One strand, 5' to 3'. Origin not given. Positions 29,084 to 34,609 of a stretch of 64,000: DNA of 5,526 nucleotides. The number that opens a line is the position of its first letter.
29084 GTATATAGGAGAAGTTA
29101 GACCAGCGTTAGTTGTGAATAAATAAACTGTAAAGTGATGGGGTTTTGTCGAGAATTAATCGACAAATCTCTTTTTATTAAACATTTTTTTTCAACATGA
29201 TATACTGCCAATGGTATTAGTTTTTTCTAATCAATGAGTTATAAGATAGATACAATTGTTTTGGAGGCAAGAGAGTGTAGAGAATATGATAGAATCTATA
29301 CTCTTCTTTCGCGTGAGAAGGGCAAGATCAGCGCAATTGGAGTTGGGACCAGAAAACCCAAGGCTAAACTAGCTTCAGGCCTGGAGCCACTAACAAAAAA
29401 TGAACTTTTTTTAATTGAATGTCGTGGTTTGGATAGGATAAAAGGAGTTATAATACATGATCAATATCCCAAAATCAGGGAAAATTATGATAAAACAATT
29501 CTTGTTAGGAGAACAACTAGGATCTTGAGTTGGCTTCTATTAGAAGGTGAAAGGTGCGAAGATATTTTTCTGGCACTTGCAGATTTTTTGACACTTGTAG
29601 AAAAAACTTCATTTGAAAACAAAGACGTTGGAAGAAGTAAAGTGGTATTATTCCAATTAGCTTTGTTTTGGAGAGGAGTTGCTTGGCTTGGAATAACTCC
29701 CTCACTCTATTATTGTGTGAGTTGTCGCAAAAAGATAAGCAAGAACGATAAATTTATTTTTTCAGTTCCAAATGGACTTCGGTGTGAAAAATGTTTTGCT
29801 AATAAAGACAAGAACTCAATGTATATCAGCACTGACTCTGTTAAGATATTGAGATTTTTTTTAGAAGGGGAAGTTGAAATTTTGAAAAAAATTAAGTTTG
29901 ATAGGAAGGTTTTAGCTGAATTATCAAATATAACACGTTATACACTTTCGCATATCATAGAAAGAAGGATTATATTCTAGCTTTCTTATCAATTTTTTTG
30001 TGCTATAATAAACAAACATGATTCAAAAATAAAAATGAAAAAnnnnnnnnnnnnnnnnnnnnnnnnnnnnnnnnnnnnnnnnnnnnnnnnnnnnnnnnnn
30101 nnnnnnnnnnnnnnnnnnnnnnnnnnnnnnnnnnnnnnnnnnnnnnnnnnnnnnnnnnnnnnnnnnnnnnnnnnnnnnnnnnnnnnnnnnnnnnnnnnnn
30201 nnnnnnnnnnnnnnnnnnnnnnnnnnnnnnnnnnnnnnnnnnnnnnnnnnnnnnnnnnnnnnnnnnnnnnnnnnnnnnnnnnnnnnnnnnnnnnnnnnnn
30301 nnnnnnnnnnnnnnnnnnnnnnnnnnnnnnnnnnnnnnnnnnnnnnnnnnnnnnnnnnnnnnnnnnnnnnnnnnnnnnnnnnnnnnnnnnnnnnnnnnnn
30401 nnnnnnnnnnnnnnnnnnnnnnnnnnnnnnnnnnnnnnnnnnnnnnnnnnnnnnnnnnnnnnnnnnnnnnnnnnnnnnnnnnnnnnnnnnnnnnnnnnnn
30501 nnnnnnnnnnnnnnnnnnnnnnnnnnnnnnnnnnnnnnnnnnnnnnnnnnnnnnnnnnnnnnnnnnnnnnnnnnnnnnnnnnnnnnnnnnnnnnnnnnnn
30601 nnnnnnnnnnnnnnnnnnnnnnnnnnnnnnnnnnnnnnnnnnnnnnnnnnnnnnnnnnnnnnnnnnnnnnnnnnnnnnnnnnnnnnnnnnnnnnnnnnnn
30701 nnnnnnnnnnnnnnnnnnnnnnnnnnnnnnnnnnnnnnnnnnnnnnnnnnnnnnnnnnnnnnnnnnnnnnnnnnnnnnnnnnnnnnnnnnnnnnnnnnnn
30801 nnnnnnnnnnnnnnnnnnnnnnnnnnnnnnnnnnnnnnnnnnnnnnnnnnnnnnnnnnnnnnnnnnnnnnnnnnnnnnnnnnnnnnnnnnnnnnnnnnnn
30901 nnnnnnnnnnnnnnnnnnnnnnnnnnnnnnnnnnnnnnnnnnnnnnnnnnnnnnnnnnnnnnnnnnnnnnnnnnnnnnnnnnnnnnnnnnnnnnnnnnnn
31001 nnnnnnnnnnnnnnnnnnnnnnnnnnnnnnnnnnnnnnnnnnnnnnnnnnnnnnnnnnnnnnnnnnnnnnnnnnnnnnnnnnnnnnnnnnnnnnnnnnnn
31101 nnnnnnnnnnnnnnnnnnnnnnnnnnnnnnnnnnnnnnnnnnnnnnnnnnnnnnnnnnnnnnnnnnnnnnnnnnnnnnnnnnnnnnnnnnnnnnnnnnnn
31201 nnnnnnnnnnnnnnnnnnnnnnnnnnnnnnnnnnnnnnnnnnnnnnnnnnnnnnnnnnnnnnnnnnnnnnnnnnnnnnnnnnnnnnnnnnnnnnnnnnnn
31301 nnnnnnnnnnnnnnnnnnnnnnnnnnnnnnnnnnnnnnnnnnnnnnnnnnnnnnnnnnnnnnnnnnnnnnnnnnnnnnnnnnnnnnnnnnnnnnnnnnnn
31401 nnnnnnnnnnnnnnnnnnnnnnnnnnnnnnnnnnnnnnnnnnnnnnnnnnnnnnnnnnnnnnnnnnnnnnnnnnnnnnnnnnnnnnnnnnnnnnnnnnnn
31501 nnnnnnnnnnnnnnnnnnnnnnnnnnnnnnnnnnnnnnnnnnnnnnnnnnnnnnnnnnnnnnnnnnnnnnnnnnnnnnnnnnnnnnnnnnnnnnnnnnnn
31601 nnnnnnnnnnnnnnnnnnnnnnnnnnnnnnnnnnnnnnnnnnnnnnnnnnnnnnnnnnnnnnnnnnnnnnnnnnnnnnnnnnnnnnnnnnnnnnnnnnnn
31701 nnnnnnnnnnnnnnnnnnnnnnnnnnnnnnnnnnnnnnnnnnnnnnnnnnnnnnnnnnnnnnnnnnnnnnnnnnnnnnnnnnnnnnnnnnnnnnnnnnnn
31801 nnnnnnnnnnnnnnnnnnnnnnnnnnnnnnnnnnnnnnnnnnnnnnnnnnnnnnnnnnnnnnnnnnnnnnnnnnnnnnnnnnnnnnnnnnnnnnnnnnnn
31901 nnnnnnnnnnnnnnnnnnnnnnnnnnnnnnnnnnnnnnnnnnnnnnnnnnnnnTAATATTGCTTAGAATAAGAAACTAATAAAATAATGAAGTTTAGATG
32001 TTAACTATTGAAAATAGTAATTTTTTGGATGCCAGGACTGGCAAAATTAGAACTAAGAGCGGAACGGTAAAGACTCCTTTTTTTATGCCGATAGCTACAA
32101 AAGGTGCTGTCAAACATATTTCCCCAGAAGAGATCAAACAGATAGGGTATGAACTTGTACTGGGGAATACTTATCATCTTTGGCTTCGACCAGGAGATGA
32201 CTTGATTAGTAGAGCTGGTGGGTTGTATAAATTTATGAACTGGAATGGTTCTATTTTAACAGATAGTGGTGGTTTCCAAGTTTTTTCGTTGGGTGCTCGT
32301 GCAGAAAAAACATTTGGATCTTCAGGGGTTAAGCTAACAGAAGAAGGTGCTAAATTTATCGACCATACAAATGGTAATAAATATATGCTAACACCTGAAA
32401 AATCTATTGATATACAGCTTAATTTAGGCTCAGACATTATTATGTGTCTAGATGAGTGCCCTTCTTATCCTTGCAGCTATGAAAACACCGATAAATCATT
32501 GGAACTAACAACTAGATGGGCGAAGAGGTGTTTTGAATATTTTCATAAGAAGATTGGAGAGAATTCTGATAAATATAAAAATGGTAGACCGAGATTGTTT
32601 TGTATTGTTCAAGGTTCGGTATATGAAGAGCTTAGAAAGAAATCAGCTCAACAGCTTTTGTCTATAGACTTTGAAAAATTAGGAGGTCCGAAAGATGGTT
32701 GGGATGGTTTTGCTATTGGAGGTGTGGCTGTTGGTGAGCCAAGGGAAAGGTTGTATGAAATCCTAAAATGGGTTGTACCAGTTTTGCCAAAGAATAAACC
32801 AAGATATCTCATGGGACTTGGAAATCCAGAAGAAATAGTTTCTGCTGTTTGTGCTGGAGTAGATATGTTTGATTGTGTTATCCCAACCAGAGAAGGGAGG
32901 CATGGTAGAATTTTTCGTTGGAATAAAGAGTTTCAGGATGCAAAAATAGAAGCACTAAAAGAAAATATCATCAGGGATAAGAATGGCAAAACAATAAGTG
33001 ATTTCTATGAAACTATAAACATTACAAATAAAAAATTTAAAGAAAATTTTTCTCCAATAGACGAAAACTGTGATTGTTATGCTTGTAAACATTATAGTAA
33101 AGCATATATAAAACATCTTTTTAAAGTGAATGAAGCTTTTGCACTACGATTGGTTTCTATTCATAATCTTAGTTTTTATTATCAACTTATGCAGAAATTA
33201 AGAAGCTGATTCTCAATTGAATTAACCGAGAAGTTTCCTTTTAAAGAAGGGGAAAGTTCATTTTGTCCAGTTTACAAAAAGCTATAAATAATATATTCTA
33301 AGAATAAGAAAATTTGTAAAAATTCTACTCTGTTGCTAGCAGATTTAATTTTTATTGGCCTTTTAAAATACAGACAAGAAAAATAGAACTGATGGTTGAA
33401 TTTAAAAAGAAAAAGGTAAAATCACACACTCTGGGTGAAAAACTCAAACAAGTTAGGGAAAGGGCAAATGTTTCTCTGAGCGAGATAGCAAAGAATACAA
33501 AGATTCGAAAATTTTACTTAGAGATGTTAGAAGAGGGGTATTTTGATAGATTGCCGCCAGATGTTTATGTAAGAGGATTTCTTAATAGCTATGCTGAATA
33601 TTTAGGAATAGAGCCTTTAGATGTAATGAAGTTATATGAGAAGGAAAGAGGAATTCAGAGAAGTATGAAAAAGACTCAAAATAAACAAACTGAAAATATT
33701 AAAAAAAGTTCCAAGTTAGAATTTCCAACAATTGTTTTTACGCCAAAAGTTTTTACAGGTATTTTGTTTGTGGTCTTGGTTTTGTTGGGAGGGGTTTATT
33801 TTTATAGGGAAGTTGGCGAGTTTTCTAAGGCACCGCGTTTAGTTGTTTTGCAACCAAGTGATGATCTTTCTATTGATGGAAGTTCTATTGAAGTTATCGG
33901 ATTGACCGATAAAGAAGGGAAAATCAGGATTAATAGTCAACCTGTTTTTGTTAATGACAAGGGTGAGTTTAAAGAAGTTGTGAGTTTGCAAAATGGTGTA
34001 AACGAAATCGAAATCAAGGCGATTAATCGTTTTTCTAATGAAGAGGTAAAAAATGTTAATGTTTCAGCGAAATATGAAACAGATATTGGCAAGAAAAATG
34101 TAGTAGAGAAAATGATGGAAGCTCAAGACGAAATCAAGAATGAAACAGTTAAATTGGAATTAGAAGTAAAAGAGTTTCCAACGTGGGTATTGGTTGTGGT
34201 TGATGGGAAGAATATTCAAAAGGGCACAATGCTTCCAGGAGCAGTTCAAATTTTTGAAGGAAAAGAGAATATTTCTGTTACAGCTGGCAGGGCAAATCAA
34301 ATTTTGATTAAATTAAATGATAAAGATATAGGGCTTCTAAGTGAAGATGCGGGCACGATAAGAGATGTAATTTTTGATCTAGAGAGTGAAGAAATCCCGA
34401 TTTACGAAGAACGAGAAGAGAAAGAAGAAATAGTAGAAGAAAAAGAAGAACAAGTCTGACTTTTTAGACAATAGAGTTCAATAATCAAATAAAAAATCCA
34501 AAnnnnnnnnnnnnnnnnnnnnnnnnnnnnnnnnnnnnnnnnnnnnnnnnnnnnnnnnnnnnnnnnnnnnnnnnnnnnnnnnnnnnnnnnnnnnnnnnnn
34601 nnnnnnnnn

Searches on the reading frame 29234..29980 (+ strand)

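Call 15: search_protein_families(library=pfam, proteins=[window:29234-29980:+], max_evalue=0.001)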
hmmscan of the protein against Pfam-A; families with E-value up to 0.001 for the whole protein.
window:29234-29980:+ (248 aa): 2 families
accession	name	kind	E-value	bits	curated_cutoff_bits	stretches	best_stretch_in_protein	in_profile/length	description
PF02565.21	RecO_C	-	3.5e-15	56.5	22.1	1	82-244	1-151/157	Recombination protein O C terminal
PF11967.14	RecO_N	-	9.4e-15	54.9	27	1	1-76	1-78/80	Recombination protein O N terminal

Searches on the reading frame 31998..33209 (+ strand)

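Call 85: search_protein_families(library=pfam, proteins=[window:31998-33209:+], max_evalue=0.00001)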
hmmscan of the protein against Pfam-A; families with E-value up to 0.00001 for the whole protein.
window:31998-33209:+ (403 aa): 1 family
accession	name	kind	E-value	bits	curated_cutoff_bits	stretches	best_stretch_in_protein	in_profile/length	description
PF01702.25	TGT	-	7.7e-137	456.6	26.3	1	12-402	3-336/357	Queuine tRNA-ribosyltransferase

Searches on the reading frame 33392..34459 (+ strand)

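Call 85: search_protein_families(library=pfam, proteins=[window:33392-34459:+], max_evalue=0.00001)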
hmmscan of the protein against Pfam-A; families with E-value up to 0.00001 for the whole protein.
window:33392-34459:+ (355 aa): 4 families
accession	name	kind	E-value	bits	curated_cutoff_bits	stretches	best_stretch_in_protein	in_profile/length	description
PF13413.12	HTH_25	-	8.6e-21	74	24.6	1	18-75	2-59/62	Helix-turn-helix domain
PF09136.16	Glucodextran_B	-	2e-10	40.9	27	1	148-227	1-82/83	Glucodextranase, domain B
PF12844.13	HTH_19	-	2.7e-09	37.2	30.2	1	15-83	1-63/64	Helix-turn-helix domain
PF13464.11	RodZ_C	-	3.6e-09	36.9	23.9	1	263-325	7-70/72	RodZ C-terminal domain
